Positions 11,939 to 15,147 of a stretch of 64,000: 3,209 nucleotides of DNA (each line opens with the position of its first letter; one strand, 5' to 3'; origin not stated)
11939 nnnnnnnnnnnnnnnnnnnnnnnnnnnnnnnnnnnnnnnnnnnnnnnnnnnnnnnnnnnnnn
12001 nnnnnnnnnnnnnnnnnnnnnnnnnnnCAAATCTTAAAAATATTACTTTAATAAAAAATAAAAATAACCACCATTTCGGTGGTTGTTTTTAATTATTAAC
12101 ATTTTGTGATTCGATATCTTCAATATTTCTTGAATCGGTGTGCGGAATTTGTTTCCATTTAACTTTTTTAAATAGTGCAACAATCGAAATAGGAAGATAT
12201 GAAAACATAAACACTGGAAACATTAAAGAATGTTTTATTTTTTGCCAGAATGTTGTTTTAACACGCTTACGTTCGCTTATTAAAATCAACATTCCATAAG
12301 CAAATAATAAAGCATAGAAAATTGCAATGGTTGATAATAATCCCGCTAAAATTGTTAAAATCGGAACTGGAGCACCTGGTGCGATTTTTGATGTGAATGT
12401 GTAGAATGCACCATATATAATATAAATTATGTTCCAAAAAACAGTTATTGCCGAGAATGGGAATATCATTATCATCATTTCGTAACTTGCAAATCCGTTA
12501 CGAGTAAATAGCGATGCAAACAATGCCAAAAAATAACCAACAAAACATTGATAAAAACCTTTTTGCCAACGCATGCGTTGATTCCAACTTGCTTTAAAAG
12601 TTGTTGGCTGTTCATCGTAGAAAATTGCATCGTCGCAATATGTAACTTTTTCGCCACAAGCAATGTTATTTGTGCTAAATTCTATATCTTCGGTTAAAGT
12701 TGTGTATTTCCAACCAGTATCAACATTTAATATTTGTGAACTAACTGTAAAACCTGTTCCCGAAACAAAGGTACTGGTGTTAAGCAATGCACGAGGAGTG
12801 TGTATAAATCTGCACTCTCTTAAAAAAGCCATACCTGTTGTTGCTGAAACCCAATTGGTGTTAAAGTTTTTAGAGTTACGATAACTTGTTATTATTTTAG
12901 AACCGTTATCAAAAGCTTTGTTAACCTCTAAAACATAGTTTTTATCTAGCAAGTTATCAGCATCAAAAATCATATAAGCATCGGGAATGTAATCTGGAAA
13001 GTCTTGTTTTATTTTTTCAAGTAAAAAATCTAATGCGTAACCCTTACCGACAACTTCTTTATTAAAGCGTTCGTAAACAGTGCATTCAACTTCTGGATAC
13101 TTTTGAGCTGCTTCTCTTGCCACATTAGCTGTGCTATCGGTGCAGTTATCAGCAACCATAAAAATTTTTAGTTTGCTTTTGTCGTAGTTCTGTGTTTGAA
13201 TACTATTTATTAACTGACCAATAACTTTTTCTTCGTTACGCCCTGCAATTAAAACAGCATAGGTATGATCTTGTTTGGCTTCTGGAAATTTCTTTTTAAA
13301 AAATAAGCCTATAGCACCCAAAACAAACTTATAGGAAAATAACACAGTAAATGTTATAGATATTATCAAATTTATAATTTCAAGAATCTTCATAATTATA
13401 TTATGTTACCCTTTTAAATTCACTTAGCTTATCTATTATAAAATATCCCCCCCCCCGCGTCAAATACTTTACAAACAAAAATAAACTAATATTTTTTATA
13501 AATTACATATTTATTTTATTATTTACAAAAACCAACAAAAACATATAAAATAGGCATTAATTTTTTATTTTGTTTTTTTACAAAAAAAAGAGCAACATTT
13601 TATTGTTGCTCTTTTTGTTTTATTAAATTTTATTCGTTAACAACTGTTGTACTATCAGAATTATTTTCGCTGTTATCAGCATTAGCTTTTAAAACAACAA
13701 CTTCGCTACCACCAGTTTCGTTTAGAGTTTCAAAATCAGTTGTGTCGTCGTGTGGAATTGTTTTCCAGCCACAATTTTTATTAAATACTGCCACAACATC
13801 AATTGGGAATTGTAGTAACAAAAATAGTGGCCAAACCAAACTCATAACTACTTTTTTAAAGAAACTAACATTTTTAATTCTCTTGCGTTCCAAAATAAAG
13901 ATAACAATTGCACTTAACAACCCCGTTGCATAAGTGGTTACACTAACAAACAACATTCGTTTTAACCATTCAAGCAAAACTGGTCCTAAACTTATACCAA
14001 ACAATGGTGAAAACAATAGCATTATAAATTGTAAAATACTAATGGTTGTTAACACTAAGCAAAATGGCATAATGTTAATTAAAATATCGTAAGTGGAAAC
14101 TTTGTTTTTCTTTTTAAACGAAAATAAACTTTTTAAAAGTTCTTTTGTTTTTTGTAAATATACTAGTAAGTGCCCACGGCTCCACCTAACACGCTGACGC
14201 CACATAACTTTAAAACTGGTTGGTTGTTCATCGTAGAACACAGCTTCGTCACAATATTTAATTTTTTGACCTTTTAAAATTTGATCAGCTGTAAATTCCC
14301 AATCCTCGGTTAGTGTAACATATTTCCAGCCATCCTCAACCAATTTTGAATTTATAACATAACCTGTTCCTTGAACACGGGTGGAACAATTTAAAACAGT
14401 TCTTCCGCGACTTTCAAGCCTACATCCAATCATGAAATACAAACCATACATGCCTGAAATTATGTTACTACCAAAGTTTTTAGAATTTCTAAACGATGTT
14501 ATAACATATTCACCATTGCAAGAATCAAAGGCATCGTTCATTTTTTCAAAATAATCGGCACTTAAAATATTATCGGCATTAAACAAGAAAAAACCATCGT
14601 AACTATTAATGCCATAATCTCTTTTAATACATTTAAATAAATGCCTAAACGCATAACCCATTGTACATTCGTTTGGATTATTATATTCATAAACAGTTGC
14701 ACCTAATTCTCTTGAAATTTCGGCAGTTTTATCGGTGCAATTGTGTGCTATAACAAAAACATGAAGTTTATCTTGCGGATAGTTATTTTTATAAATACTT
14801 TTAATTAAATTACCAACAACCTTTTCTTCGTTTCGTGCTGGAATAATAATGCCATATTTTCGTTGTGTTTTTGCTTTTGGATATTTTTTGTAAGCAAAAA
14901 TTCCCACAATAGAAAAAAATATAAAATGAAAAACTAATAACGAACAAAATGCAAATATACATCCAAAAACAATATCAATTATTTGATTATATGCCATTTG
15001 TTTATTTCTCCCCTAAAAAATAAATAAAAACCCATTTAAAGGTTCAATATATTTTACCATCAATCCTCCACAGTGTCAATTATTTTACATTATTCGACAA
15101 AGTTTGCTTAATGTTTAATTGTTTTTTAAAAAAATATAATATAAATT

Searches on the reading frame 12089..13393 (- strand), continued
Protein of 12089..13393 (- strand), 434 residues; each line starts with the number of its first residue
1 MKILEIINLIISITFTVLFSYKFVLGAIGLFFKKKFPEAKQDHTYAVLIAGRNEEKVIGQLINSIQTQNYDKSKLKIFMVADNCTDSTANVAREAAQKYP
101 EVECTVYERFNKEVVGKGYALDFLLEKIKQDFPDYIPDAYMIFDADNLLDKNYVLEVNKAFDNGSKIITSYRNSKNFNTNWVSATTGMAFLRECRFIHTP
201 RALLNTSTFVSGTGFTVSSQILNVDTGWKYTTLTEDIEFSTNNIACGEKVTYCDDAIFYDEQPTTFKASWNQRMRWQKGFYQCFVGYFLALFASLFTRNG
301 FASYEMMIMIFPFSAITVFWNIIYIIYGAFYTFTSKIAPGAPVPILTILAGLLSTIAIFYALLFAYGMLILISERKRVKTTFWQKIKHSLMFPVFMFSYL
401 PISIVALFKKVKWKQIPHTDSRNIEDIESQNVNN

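Call 57: find_encoding_contigs(protein=P0123, flank=8000, max_places=10)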
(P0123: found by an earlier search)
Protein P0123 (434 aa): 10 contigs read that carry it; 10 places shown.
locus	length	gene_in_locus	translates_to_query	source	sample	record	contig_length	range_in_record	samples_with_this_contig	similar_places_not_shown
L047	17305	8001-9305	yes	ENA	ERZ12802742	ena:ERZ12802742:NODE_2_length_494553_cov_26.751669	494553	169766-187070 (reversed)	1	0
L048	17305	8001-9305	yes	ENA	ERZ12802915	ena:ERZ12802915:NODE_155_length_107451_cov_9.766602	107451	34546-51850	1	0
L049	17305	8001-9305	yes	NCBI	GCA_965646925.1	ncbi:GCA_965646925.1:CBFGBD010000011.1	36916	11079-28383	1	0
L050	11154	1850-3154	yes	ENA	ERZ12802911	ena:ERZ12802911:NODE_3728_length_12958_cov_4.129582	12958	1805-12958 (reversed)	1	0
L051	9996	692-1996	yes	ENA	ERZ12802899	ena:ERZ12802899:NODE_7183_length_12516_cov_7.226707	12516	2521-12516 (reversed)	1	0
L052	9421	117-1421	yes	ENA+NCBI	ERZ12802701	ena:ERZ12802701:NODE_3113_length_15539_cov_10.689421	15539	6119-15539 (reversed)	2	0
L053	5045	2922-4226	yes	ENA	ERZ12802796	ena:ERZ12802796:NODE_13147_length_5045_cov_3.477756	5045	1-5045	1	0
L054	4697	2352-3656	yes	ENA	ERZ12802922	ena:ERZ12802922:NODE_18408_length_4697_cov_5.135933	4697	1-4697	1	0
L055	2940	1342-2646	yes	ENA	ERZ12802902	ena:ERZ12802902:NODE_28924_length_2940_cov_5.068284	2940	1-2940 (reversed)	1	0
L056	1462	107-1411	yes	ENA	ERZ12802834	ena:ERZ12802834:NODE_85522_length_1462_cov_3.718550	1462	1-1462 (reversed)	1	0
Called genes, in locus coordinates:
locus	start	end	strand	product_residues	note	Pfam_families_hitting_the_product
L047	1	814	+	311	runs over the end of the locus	-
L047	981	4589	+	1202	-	PF18989:DUF5722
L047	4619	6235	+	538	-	PF00149:Metallophos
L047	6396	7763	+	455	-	PF00535:Glycos_transf_2 (weak), PF13641:Glyco_tranf_2_3, PF13632:Glyco_trans_2_3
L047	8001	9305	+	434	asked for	PF00535:Glycos_transf_2, PF13506:Glyco_transf_21 (weak), PF13641:Glyco_tranf_2_3, PF13632:Glyco_trans_2_3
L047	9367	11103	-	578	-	PF01336:tRNA_anti-codon, PF00152:tRNA-synt_2, PF02938:GAD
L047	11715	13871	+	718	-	PF03477:ATP-cone, PF13597:NRDD, PF01228:Gly_radical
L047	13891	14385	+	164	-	PF13353:Fer4_12, PF04055:Radical_SAM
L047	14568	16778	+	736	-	PF02901:PFL-like, PF11230:YjjI-like (faint), PF01228:Gly_radical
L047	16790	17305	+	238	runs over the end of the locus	PF13353:Fer4_12, PF04055:Radical_SAM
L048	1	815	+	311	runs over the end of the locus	-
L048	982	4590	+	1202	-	PF18989:DUF5722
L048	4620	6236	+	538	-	PF00149:Metallophos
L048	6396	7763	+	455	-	PF00535:Glycos_transf_2 (weak), PF13641:Glyco_tranf_2_3, PF13632:Glyco_trans_2_3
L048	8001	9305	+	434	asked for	PF00535:Glycos_transf_2, PF13506:Glyco_transf_21 (weak), PF13641:Glyco_tranf_2_3, PF13632:Glyco_trans_2_3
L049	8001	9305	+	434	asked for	PF00535:Glycos_transf_2, PF13506:Glyco_transf_21 (weak), PF13641:Glyco_tranf_2_3, PF13632:Glyco_trans_2_3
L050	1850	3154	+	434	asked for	PF00535:Glycos_transf_2, PF13506:Glyco_transf_21 (weak), PF13641:Glyco_tranf_2_3, PF13632:Glyco_trans_2_3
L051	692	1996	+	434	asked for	PF00535:Glycos_transf_2, PF13506:Glyco_transf_21 (weak), PF13641:Glyco_tranf_2_3, PF13632:Glyco_trans_2_3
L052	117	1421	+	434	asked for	PF00535:Glycos_transf_2, PF13506:Glyco_transf_21 (weak), PF13641:Glyco_tranf_2_3, PF13632:Glyco_trans_2_3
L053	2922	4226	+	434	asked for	PF00535:Glycos_transf_2, PF13506:Glyco_transf_21 (weak), PF13641:Glyco_tranf_2_3, PF13632:Glyco_trans_2_3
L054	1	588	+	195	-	?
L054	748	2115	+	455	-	PF00535:Glycos_transf_2 (weak), PF13641:Glyco_tranf_2_3, PF13632:Glyco_trans_2_3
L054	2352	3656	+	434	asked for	PF00535:Glycos_transf_2, PF13506:Glyco_transf_21 (weak), PF13641:Glyco_tranf_2_3, PF13632:Glyco_trans_2_3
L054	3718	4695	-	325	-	?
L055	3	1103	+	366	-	?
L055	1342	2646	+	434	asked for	PF00535:Glycos_transf_2, PF13506:Glyco_transf_21 (weak), PF13641:Glyco_tranf_2_3, PF13632:Glyco_trans_2_3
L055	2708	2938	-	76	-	?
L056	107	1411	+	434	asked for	PF00535:Glycos_transf_2, PF13506:Glyco_transf_21 (weak), PF13641:Glyco_tranf_2_3, PF13632:Glyco_trans_2_3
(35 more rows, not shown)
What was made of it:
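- Some deviant lengths come from contigs of about 5x coverage (L054 with G10, L055 with G12; call 57). The G10 and G12 deviants of one haplotype come from contigs of about 5x coverage (call 57).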

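Call 58: find_encoding_contigs(protein=P0125, flank=8000, max_places=10)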
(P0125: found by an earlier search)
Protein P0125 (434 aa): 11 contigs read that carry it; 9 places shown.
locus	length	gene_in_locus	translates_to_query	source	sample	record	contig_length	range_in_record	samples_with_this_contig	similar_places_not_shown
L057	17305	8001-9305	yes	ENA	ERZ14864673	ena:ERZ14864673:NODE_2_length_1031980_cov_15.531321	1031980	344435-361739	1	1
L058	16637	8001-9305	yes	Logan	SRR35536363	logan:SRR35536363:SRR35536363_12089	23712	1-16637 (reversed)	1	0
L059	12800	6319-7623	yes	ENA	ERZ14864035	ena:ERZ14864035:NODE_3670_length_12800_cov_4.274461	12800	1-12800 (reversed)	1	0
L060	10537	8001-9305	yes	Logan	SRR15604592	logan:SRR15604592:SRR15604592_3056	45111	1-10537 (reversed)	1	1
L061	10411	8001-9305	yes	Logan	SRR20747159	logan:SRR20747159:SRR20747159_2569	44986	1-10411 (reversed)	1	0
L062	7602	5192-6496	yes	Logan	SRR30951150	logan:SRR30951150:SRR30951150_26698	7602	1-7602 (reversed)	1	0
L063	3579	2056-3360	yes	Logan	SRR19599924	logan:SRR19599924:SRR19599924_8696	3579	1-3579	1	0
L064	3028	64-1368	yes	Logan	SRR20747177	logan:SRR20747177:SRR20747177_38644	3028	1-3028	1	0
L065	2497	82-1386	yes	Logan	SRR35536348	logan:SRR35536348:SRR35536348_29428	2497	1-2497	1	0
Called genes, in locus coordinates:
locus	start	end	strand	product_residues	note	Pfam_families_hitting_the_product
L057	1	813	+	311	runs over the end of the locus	-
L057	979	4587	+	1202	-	PF18989:DUF5722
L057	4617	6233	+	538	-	PF00149:Metallophos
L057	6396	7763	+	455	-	PF00535:Glycos_transf_2 (weak), PF13641:Glyco_tranf_2_3, PF13632:Glyco_trans_2_3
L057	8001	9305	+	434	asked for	PF00535:Glycos_transf_2, PF13506:Glyco_transf_21 (weak), PF13641:Glyco_tranf_2_3, PF13632:Glyco_trans_2_3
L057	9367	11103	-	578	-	PF01336:tRNA_anti-codon, PF00152:tRNA-synt_2, PF02938:GAD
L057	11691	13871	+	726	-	PF03477:ATP-cone, PF13597:NRDD, PF01228:Gly_radical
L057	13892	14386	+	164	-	PF13353:Fer4_12, PF04055:Radical_SAM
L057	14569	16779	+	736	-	PF02901:PFL-like, PF11230:YjjI-like (faint), PF01228:Gly_radical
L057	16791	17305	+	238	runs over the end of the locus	PF13353:Fer4_12, PF04055:Radical_SAM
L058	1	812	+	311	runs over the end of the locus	-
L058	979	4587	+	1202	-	PF18989:DUF5722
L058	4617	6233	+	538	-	PF00149:Metallophos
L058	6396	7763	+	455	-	PF00535:Glycos_transf_2 (weak), PF13641:Glyco_tranf_2_3, PF13632:Glyco_trans_2_3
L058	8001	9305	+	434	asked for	PF00535:Glycos_transf_2, PF13506:Glyco_transf_21 (weak), PF13641:Glyco_tranf_2_3, PF13632:Glyco_trans_2_3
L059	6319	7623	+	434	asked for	PF00535:Glycos_transf_2, PF13506:Glyco_transf_21 (weak), PF13641:Glyco_tranf_2_3, PF13632:Glyco_trans_2_3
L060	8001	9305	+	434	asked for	PF00535:Glycos_transf_2, PF13506:Glyco_transf_21 (weak), PF13641:Glyco_tranf_2_3, PF13632:Glyco_trans_2_3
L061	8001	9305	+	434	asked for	PF00535:Glycos_transf_2, PF13506:Glyco_transf_21 (weak), PF13641:Glyco_tranf_2_3, PF13632:Glyco_trans_2_3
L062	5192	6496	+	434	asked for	PF00535:Glycos_transf_2, PF13506:Glyco_transf_21 (weak), PF13641:Glyco_tranf_2_3, PF13632:Glyco_trans_2_3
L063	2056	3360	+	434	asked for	PF00535:Glycos_transf_2, PF13506:Glyco_transf_21 (weak), PF13641:Glyco_tranf_2_3, PF13632:Glyco_trans_2_3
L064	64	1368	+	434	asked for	PF00535:Glycos_transf_2, PF13506:Glyco_transf_21 (weak), PF13641:Glyco_tranf_2_3, PF13632:Glyco_trans_2_3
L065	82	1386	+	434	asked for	PF00535:Glycos_transf_2, PF13506:Glyco_transf_21 (weak), PF13641:Glyco_tranf_2_3, PF13632:Glyco_trans_2_3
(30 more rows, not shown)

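Call 77: predict_structure(alignment_id=A1)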
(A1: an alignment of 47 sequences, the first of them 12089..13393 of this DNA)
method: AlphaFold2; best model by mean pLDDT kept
length: 434 residues; sequences in the alignment: 47
mean_pLDDT: 93.2   pTM: 0.91
mean pLDDT of the five models: 93.2, 92.7, 92.4, 92.1, 92.1
residues with pLDDT >= 90: 359; 70-90: 65; 50-70: 9; < 50: 1
segments of 3 or more residues with pLDDT < 50: none
pLDDT, mean of each block of 10 residues (from residue 1): 90 93 94 96 98 95 98 98 96 97 97 90 98 98 96 98 98 94 96 96 94 94 96 95 96 97 93 94 96 91 94 93 89 75 81 92 96 91 95 96 94 78 84 57
secondary structure, 60 per line:
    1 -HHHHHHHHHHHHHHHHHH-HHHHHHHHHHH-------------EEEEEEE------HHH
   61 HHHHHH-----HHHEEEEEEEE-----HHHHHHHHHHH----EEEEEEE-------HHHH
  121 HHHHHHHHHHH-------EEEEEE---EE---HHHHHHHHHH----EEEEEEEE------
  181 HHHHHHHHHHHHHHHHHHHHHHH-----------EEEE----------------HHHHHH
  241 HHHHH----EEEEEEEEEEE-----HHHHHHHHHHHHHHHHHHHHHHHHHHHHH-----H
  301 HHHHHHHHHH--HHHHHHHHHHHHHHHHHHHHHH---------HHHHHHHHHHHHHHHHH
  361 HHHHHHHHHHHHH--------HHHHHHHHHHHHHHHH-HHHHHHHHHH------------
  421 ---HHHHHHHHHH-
elements in order: H2-19 H21-31 E45-51 H58-66 E75-82 H88-98 E103-109 H117-131 E139-144 H153-162 E167-174 H181-203 E215-218 H235-245 E250-260 H266-294 H300-310 H313-334 H344-373 H382-397 H399-408 H424-433
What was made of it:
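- On Processive membrane-embedded GT2 polysaccharide synthases (BcsA/HAS/PgaC/chitin synthase/Gsm): The AF2 model has pLDDT 93.2 (call 77).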

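Call 79: fold_search(model_id=the predicted structure, library=pdb)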
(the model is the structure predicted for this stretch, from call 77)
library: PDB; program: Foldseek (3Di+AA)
matches with E <= 10: 1367; with E <= 0.001: 305
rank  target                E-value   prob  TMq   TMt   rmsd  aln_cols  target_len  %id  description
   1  7sp8_A                2.7e-15  1.00  0.61  0.54   6.2       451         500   15  Chlorella virus Hyaluronan Synthase bound to UDP-GlcNAc (released 2022-04-06)
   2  8smn_A                3.7e-15  1.00  0.63  0.54   5.9       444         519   16  Xenopus laevis hyaluronan synthase 1, nascent HA polymer bound state (released 2024-05-01)
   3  8sne_A                7.0e-15  1.00  0.51  0.46  16.4       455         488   14  Chlorella virus Hyaluronan Synthase bound to GlcA extended GlcNAc primer and UDP (released 2024-05-01)
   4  9yq5_A                1.1e-14  1.00  0.60  0.53   7.0       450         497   16  Chlorella virus hyaluronan synthase bound to an inserted UDP-GlcA (released 2025-12-10)
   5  7sp7_A                1.3e-14  1.00  0.63  0.56   6.0       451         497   14  Chlorella virus hyaluronan synthase inhibited by UDP (released 2022-04-06)
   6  9yq4_A                2.5e-14  1.00  0.64  0.57   5.6       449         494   14  Chlorella virus hyaluronan synthase bound to a proofreading UDP-GlcA (released 2025-12-10)
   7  8snc_A                3.0e-14  1.00  0.62  0.55   6.1       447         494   16  Chlorella virus Hyaluronan Synthase bound to GlcA extended GlcNAc primer (released 2024-05-01)
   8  4hg6_A                3.2e-14  1.00  0.53  0.34   8.3       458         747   16  Structure of a cellulose synthase - cellulose translocation intermediate (released 2012-12-19)
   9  4p00_A                3.5e-14  1.00  0.52  0.33   8.6       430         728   15  Bacterial Cellulose Synthase in complex with cyclic-di-GMP and UDP (released 2014-04-09)
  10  8smm_A                4.6e-14  1.00  0.63  0.55   6.0       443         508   16  Xenopus laevis hyaluronan synthase 1 (released 2024-05-01)
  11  8smp_A                4.6e-14  1.00  0.55  0.46  18.3       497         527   15  Xenopus laevis hyaluronan synthase 1, UDP-bound, gating loop inserted state (released 2024-05-01)
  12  9yq2_A                6.7e-14  1.00  0.60  0.54   6.5       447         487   14  Chlorella virus hyaluronan synthase bound to DDM (released 2025-12-10)
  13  5ej1_A                1.2e-13  1.00  0.49  0.33   8.5       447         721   14  Pre-translocation state of bacterial cellulose synthase (released 2016-03-30)
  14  7sp9_A                1.5e-13  1.00  0.61  0.55   6.1       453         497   12  Chlorella virus Hyaluronan Synthase in the GlcNAc-primed channel-closed state (released 2022-04-06)
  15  9kqc_A                2.2e-13  1.00  0.62  0.54   6.0       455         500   14  Chlorella virus Hyaluronan Synthase bound to VNAR (released 2025-05-14)
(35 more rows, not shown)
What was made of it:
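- On Processive membrane-embedded GT2 polysaccharide synthases (BcsA/HAS/PgaC/chitin synthase/Gsm): Top Foldseek hits are Chlorella virus and Xenopus hyaluronan synthases and BcsA, over about 450 aligned columns with TM about 0.6 and E = 1e-14 to 1e-15 (call 79).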

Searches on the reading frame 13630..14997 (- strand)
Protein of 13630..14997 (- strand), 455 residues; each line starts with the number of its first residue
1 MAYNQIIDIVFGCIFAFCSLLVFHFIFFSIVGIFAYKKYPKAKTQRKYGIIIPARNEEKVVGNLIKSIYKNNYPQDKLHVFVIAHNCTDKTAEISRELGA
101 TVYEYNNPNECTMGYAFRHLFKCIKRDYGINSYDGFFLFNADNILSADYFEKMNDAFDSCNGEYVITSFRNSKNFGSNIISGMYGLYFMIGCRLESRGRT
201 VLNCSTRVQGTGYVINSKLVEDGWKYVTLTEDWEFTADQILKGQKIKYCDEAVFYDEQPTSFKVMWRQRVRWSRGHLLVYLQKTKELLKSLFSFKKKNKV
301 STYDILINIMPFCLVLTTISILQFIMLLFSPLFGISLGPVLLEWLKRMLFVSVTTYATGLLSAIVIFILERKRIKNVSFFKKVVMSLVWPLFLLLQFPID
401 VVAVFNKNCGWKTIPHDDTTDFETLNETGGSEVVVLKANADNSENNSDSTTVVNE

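Call 7: search_protein_families(library=pfam, proteins=[window:13630-14997:-])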
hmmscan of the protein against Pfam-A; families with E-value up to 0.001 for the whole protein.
window:13630-14997:- (455 aa): 3 families
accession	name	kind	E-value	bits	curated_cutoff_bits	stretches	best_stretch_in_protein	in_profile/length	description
PF13641.12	Glyco_tranf_2_3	-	4.9e-18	66.4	27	1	48-275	3-230/230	Glycosyltransferase like family 2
PF13632.12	Glyco_trans_2_3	-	2.4e-13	50.8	27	1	138-357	4-185/198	Glycosyl transferase family group 2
PF00535.33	Glycos_transf_2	-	2e-07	31.6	23.3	1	50-171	2-117/168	Glycosyl transferase family 2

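Call 8: search_protein_families(library=ncbifam, proteins=[window:13630-14997:-])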
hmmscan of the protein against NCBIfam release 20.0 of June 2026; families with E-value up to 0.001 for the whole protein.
window:13630-14997:- (455 aa): 9 families
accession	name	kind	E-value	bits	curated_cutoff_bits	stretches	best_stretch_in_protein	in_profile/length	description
NF041865.1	EpsU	equivalog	3.1e-24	85.7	700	1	38-310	29-300/394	exopolysaccharide biosynthesis GT2 family glycosyltransferase EpsU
TIGR03111.1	glyc2_xrt_Gpos1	hypoth_equivalog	5.7e-13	48.5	363.95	2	225-413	234-416/439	TIGR03111 family XrtG-associated glycosyltransferase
NF053846.1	glyco_with_XrtP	equivalog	7.9e-13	47.9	520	2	223-404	246-422/440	XrtP-associated glycosyltransferase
TIGR03937.1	PgaC_IcaA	equivalog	8.2e-11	41.5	422.3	1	223-376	217-360/407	poly-beta-1,6-N-acetyl-D-glucosamine synthase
TIGR03469.1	HpnB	hypoth_equivalog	3.6e-09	36.1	379.25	1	14-101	9-98/386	hopene-associated glycosyltransferase HpnB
NF010496.0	PRK13915.1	equivalog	1e-08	34.6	262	1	37-106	22-92/307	glucosyl-3-phosphoglycerate synthase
TIGR03030.1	CelA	equivalog_domain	1.3e-07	30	699.1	1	222-296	323-396/714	UDP-forming cellulose synthase catalytic subunit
TIGR04182.1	glyco_TIGR04182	equivalog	2.1e-07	30.6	325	1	50-161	4-101/293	S-layer glycoprotein N-glycosyltransferase AglJ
TIGR04283.1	glyco_like_mftF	equivalog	0.00021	20.9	182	1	50-105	3-56/221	TIGR04283 family arsenosugar biosynthesis glycosyltransferase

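Call 18: find_encoding_contigs(protein=window:13630-14997:-, flank=2500, max_places=10)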
Protein window:13630-14997:- (455 aa): 24 contigs read that carry it; 8 places shown.
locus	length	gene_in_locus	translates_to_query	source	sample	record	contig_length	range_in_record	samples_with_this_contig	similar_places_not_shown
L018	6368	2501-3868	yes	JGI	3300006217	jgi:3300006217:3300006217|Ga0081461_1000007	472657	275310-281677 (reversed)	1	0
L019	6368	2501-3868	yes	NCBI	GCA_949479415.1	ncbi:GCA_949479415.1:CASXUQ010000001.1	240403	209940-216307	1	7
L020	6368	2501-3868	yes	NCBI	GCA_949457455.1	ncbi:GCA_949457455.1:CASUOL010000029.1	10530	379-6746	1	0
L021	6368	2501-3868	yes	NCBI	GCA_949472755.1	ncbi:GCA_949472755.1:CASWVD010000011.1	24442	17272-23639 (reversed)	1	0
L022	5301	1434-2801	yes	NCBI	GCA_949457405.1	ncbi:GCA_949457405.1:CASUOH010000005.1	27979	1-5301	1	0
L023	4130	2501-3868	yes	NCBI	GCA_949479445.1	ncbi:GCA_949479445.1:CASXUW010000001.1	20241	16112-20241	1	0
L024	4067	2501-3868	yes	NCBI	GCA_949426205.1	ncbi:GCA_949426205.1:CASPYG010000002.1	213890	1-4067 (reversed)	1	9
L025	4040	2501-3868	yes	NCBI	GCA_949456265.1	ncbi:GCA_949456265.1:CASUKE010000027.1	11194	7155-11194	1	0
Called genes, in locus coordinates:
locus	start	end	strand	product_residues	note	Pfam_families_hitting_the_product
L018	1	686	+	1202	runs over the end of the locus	PF18989:DUF5722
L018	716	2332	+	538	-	PF00149:Metallophos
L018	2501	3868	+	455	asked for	PF00535:Glycos_transf_2 (weak), PF13641:Glyco_tranf_2_3, PF13632:Glyco_trans_2_3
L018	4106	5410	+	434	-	PF00535:Glycos_transf_2, PF13506:Glyco_transf_21 (weak), PF13641:Glyco_tranf_2_3, PF13632:Glyco_trans_2_3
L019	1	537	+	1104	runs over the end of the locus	PF18989:DUF5722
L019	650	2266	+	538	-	PF00149:Metallophos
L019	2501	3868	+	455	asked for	PF00535:Glycos_transf_2 (weak), PF13641:Glyco_tranf_2_3, PF13632:Glyco_trans_2_3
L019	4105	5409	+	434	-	PF00535:Glycos_transf_2, PF13506:Glyco_transf_21 (weak), PF13641:Glyco_tranf_2_3, PF13632:Glyco_trans_2_3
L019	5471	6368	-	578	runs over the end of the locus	PF01336:tRNA_anti-codon, PF00152:tRNA-synt_2, PF02938:GAD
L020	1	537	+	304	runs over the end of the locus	?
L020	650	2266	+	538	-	PF00149:Metallophos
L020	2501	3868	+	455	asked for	PF00535:Glycos_transf_2 (weak), PF13641:Glyco_tranf_2_3, PF13632:Glyco_trans_2_3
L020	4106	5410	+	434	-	PF00535:Glycos_transf_2, PF13506:Glyco_transf_21 (weak), PF13641:Glyco_tranf_2_3, PF13632:Glyco_trans_2_3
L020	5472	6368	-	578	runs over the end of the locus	PF01336:tRNA_anti-codon, PF00152:tRNA-synt_2, PF02938:GAD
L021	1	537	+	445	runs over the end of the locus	?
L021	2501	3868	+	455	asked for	PF00535:Glycos_transf_2 (weak), PF13641:Glyco_tranf_2_3, PF13632:Glyco_trans_2_3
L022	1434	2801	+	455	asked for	PF00535:Glycos_transf_2 (weak), PF13641:Glyco_tranf_2_3, PF13632:Glyco_trans_2_3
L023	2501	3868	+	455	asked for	PF00535:Glycos_transf_2 (weak), PF13641:Glyco_tranf_2_3, PF13632:Glyco_trans_2_3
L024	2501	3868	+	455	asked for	PF00535:Glycos_transf_2 (weak), PF13641:Glyco_tranf_2_3, PF13632:Glyco_trans_2_3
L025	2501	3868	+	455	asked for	PF00535:Glycos_transf_2 (weak), PF13641:Glyco_tranf_2_3, PF13632:Glyco_trans_2_3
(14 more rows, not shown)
